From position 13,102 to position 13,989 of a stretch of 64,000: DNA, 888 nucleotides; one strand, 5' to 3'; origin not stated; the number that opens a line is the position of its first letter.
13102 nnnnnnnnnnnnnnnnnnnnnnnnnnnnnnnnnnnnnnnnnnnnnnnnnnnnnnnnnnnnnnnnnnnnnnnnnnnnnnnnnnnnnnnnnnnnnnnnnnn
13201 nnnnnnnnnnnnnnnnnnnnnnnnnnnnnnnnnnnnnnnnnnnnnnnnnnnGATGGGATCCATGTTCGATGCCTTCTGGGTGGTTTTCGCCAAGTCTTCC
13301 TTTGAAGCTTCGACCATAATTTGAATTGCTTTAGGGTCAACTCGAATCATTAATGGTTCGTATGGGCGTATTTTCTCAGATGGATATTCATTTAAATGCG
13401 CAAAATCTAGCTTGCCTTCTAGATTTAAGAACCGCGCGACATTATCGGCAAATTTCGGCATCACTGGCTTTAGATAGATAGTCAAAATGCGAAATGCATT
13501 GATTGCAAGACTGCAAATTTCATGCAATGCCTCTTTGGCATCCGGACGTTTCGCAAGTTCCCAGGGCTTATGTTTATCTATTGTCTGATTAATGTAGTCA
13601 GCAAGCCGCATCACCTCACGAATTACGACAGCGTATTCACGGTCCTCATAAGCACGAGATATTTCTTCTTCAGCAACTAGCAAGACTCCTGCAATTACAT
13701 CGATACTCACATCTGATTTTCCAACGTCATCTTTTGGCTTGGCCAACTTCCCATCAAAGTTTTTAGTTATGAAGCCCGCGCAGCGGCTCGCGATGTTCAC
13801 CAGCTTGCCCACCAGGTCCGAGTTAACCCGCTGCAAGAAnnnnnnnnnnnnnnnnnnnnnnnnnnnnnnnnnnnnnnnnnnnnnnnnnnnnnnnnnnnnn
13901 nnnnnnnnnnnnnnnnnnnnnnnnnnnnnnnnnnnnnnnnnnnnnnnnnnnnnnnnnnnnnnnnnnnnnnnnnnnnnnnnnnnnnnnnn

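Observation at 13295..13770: Sharp AT-rich in-frame patch replacing the anticodon-binding domain of MetRS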

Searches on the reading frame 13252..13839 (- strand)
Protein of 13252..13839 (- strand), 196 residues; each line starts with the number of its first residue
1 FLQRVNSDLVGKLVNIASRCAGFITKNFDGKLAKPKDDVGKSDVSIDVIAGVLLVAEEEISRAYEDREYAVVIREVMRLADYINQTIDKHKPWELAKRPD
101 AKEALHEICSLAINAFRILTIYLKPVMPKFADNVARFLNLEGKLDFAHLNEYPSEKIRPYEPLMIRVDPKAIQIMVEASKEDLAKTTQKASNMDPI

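Call 10: find_homologous_proteins(query=window:13285-13770:-)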
Query seq(162 aa) (162 aa): 3 proteins with E <= 0.001 among 50 candidates.
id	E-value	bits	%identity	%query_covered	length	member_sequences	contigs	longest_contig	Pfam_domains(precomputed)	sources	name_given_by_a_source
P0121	2.4e-25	107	49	67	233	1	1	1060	-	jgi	jgi:hypothetical protein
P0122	6.4e-21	93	47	67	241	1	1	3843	PF01588.27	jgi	jgi:methionyl-tRNA synthetase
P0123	2.2e-19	88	49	57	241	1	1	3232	PF01588.27,PF19303.6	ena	-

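Call 20: search_protein_representatives(protein=window:13285-13770:-)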
Query: 162 residues. Proteins with E-value up to 0.001 (for the whole library): 1093; up to 1e-10: 422; up to 1e-30: 1. The best 150 are listed.
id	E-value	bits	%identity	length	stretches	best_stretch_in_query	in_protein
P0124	1.1e-31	126.2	45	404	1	1-154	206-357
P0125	1.4e-28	116.2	45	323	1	19-160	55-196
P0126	4.1e-27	111.4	42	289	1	1-156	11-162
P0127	8.9e-27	110.3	48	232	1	33-161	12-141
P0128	2.7e-26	108.7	49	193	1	33-159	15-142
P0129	2.8e-26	108.7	43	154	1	34-160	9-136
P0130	5.6e-26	107.7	48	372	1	32-160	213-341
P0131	8.9e-26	107.0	45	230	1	34-160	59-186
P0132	2.3e-25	105.7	45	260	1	30-159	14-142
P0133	2.8e-25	105.4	57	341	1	60-146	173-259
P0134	3.0e-25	105.3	44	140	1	33-152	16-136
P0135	9.2e-25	103.7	41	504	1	3-160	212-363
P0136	2.1e-24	102.5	38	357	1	1-151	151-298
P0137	4.4e-24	101.5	43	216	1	3-159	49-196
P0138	5.5e-24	101.2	48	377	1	37-160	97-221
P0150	1.3e-22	96.7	38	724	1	1-155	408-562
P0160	9.0e-22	94.0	42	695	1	29-159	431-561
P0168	1.8e-21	93.0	42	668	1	2-160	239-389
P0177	5.9e-21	91.4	45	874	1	37-160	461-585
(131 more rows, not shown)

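Call 27: find_related_loci(query=window:13285-13770:-, collection=metagenome_contigs, flank=2500)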
Query window:13285-13770:- (162 aa) in metagenome_contigs; peptide patterns used: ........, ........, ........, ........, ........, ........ (x = any residue, [..] = any of these).
131 stretches matched a pattern; 4 encode a relative of the query (tblastn E <= 1e-3); 4 distinct loci.
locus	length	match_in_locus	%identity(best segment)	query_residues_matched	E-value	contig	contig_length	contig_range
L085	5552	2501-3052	41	1-158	1e-36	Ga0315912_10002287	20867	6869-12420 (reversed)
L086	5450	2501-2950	41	1-158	4e-31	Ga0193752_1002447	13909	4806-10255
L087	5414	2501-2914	42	1-145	2e-30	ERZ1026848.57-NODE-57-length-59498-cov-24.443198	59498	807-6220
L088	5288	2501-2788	34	56-146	3e-10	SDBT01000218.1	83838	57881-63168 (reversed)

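Call 40: list_cluster_members(proteins=[P0124, P0125, P0126, P0130, P0135, P0150, P0160, P0177, P0032, P0168])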
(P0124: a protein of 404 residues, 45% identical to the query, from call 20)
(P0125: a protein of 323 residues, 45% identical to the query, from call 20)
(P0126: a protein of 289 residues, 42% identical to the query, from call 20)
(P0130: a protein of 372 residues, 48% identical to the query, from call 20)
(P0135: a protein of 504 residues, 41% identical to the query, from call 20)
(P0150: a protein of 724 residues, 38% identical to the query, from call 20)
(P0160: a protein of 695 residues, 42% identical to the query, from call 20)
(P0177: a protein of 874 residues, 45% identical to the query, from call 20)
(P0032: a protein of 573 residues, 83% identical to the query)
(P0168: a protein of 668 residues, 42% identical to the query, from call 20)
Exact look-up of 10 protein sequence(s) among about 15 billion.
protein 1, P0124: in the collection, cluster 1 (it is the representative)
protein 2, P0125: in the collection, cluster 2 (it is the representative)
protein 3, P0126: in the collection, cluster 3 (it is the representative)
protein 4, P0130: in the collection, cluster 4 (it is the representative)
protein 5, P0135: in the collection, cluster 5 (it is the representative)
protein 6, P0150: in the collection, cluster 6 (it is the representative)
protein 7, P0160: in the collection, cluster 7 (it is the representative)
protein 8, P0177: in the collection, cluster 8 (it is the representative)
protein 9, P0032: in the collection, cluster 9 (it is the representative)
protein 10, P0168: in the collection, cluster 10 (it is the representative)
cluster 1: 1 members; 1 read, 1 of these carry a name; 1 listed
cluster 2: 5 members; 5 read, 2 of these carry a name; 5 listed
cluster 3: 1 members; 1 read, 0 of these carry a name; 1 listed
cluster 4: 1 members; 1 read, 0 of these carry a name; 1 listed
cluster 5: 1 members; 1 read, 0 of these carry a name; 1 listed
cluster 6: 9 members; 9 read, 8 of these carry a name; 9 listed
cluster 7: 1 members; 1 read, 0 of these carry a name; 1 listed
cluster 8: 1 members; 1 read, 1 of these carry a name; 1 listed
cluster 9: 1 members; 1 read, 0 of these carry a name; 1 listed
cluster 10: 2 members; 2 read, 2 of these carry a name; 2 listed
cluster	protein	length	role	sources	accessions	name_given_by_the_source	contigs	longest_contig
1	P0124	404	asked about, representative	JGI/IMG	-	methionyl-tRNA synthetase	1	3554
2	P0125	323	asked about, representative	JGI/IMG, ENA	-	methionine--tRNA ligase, beta subunit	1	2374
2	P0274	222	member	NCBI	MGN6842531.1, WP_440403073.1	methionine--tRNA ligase subunit beta, partial [Neisseria sp. P0021.S006]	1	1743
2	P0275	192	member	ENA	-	-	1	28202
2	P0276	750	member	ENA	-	-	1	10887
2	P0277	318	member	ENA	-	-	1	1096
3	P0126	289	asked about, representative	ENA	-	-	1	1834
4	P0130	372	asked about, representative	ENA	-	-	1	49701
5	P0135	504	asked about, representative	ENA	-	-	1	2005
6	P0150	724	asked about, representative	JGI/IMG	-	methionyl-tRNA synthetase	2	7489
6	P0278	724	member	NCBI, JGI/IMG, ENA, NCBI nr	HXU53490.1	MAG TPA: methionine--tRNA ligase [Casimicrobiaceae bacterium] | methionyl-tRNA synthetase | methionine--tRNA ligase [Casimicrobiaceae bacterium]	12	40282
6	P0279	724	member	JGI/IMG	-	methionyl-tRNA synthetase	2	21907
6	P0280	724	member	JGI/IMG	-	methionyl-tRNA synthetase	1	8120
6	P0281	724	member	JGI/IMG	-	methionyl-tRNA synthetase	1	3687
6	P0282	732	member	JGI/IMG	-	methionyl-tRNA synthetase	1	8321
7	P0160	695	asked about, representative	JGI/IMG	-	-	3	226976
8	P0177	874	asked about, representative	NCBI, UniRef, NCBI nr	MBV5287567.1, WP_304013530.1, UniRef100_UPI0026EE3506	MAG: methionine--tRNA ligase [Methyloversatilis discipulorum] | methionine--tRNA ligase n=1 Tax=Methyloversatilis discipulorum TaxID=1119528 ... | methionine--tRNA ligase [Methyloversatilis discipulorum]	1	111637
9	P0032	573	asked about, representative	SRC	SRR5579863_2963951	-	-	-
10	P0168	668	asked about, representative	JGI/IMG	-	methionine--tRNA ligase/methionine--tRNA ligase beta chain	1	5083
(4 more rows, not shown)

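Call 44: find_related_loci(query=window:13285-13770:-, collection=viral_contigs, flank=3000)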
Query window:13285-13770:- (162 aa) in viral_contigs; peptide patterns used: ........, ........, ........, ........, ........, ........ (x = any residue, [..] = any of these).
1 stretches matched a pattern, but none encodes a relative of the query by tblastn (E <= 1e-3).

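Call 54: search_solved_structures(query=window:13252-13839:-, show_alignments=4, max_evalue=1e-10)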
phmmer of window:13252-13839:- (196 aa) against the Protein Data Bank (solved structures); distinct sequences matched with E-value up to 1e-10: 13.
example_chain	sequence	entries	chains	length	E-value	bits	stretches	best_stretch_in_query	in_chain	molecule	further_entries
5urb_A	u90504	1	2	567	4e-40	140.8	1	1-180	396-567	Methionine--tRNA ligase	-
7ulz_A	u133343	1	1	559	2.4e-37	131.8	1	1-184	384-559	Methionine--tRNA ligase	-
1qqt_A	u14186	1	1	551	6.8e-36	127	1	1-183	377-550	METHIONYL-TRNA SYNTHETASE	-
1p7p_A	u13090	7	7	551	9.8e-36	126.5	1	1-183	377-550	Methionyl-tRNA synthetase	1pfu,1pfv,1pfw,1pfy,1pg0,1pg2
1f4l_A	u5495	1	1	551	1.3e-35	126.1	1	1-182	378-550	METHIONYL-TRNA SYNTHETASE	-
6wqs_A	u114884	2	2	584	1.5e-35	125.9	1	1-191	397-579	Methionine--tRNA ligase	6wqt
6wq6_A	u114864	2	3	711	2e-35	125.5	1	1-191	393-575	Methionine--tRNA ligase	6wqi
3h9c_A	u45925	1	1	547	2.5e-34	122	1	1-180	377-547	Methionyl-tRNA synthetase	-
3h97_A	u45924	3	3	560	2.6e-34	121.9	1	1-180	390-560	Methionyl-tRNA synthetase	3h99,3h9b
6spn_A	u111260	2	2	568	2.7e-34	121.8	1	1-180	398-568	Methionine--tRNA ligase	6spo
6spp_A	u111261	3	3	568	2.7e-34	121.8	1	1-180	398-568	Methionine--tRNA ligase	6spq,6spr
8bru_A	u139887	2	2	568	2.7e-34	121.8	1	1-180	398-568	Methionine--tRNA ligase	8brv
8brw_A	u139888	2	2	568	2.7e-34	121.8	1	1-180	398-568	Methionine--tRNA ligase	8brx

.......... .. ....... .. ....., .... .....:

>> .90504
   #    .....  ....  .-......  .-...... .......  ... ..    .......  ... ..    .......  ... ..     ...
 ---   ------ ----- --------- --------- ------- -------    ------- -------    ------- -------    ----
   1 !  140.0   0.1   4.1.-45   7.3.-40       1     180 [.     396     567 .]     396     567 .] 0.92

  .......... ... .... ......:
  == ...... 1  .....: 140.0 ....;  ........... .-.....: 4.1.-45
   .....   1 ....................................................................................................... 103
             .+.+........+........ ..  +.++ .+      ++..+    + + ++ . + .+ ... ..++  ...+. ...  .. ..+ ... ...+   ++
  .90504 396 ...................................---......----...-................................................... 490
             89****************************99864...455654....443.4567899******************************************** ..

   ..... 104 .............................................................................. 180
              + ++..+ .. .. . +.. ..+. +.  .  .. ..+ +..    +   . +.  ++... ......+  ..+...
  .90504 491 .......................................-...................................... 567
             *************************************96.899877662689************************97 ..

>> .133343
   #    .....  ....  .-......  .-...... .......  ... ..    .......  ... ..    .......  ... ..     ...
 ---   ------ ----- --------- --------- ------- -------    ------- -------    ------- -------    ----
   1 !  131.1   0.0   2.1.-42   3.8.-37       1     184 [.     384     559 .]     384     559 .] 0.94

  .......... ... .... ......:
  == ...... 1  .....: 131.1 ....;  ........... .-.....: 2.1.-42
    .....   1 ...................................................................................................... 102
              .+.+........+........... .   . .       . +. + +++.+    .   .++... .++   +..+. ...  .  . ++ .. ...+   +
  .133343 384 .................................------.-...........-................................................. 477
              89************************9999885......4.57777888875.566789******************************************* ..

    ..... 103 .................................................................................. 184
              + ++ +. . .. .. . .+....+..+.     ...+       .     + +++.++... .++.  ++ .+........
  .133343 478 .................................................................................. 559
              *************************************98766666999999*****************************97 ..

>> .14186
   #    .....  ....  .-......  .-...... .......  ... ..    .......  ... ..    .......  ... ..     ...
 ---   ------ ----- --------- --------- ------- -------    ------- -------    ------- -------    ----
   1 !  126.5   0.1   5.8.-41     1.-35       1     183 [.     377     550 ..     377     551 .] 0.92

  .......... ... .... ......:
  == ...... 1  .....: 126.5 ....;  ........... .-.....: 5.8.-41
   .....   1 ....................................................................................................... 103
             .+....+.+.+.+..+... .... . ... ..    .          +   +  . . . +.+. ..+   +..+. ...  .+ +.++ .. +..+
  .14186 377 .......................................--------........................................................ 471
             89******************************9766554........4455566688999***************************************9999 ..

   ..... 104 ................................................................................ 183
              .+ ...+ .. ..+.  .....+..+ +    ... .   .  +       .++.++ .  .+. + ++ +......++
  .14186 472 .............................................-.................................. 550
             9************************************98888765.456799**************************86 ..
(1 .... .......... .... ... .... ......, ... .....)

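Call 55: search_protein_families(library=pfam, proteins=[window:13285-13770:-], max_evalue=0.01)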
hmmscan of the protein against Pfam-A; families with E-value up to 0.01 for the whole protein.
window:13285-13770:- (162 aa): 2 families
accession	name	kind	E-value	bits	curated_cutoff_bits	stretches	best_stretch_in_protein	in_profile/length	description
PF08264.19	Anticodon_1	-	2.6e-07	31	25.1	1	34-151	12-121/148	Anticodon-binding domain of tRNA ligase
PF19303.5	Anticodon_3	-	0.0089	16.3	23.5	0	41-118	32-104/152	Anticodon binding domain of methionyl tRNA ligase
